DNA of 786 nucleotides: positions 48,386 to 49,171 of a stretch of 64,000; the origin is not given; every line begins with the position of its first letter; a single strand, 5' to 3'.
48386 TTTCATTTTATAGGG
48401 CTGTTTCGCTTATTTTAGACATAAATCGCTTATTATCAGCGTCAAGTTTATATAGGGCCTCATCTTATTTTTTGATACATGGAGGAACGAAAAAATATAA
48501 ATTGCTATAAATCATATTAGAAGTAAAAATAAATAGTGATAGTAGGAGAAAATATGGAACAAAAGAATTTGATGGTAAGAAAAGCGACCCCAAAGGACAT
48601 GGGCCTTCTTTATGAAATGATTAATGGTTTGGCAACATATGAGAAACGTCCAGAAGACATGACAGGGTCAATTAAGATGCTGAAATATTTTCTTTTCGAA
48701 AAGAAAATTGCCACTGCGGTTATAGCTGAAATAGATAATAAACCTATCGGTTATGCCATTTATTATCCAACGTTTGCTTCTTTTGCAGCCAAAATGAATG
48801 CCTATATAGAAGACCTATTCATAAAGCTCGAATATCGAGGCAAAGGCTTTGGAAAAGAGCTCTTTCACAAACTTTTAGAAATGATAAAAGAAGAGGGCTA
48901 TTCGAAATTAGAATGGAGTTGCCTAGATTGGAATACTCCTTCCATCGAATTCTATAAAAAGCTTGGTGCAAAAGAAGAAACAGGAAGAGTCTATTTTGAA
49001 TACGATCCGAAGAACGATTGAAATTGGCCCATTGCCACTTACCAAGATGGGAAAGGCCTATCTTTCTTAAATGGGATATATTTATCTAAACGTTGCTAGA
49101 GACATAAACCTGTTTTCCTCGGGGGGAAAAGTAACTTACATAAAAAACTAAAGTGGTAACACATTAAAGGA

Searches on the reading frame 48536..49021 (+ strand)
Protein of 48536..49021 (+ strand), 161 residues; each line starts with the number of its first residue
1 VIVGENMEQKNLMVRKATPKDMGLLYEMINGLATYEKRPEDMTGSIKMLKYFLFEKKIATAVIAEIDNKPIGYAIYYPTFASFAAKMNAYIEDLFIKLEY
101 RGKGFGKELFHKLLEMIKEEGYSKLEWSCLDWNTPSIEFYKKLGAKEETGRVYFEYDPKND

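Call 6: search_protein_families(library=pfam, proteins=[window:48536-49021:+], max_evalue=0.01)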
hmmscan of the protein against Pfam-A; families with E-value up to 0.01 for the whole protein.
window:48536-49021:+ (161 aa): 8 families
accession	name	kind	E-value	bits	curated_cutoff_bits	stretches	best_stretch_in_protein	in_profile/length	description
PF00583.31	Acetyltransf_1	-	1.2e-19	71.1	20.7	1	50-144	26-115/116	Acetyltransferase (GNAT) family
PF13508.13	Acetyltransf_7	-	3.4e-12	47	27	1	61-144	5-81/84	Acetyltransferase (GNAT) domain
PF13673.13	Acetyltransf_10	-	2.2e-08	34.6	23.6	1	55-145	27-107/128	Acetyltransferase (GNAT) domain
PF13302.13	Acetyltransf_3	-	6.5e-08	33.8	25.4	1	12-146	2-138/138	Acetyltransferase (GNAT) domain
PF08445.16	FR47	-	4.5e-07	30.2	22.1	1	89-148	22-80/86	FR47-like protein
PF14542.12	Acetyltransf_CG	-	0.0012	19.4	30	1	87-122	23-58/80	GCN5-related N-acetyl-transferase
PF13527.13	Acetyltransf_9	-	0.0034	17.8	25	1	15-144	3-123/127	Acetyltransferase (GNAT) domain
PF17013.11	Acetyltransf_15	-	0.0072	16.2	35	1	50-119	36-103/210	Putative acetyl-transferase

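Call 22: find_encoding_contigs(protein=window:48536-49021:+, flank=10000, max_places=10)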
Protein window:48536-49021:+ (161 aa): 5 contigs read that carry it; 5 places shown.
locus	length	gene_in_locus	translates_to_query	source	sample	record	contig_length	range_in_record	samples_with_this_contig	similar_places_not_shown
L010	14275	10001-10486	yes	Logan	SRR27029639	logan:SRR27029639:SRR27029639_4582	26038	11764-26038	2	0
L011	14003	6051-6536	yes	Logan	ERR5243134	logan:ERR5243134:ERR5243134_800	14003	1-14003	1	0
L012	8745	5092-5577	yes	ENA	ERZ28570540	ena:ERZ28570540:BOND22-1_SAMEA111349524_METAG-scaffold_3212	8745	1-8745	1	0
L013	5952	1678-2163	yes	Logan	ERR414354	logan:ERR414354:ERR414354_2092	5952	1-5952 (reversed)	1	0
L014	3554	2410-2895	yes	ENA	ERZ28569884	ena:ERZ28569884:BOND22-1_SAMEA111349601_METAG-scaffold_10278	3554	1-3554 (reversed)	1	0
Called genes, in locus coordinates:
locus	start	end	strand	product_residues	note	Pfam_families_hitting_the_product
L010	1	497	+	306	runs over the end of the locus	PF02254:TrkA_N, PF02080:TrkA_C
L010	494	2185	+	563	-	PF02386:TrkH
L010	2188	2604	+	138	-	PF09424:YqeY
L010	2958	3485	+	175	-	PF01381:HTH_3 (weak)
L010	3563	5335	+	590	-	PF02384:N6_Mtase, PF07669:Eco57I, PF12950:TaqI_C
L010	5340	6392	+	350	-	PF02086:MethyltransfD12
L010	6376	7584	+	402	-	PF01844:HNH (faint)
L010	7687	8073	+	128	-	-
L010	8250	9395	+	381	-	PF13276:HTH_21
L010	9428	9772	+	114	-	PF13333:rve_2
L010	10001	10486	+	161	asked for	PF13302:Acetyltransf_3, PF00583:Acetyltransf_1, PF13673:Acetyltransf_10, PF13508:Acetyltransf_7, PF08445:FR47 (weak)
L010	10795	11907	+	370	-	-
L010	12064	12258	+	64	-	-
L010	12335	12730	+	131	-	-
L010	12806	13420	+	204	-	-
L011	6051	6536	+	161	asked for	PF13302:Acetyltransf_3, PF00583:Acetyltransf_1, PF13673:Acetyltransf_10, PF13508:Acetyltransf_7, PF08445:FR47 (weak)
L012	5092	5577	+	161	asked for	PF13302:Acetyltransf_3, PF00583:Acetyltransf_1, PF13673:Acetyltransf_10, PF13508:Acetyltransf_7, PF08445:FR47 (weak)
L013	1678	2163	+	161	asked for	PF13302:Acetyltransf_3, PF00583:Acetyltransf_1, PF13673:Acetyltransf_10, PF13508:Acetyltransf_7, PF08445:FR47 (weak)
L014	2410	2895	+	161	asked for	PF13302:Acetyltransf_3, PF00583:Acetyltransf_1, PF13673:Acetyltransf_10, PF13508:Acetyltransf_7, PF08445:FR47 (weak)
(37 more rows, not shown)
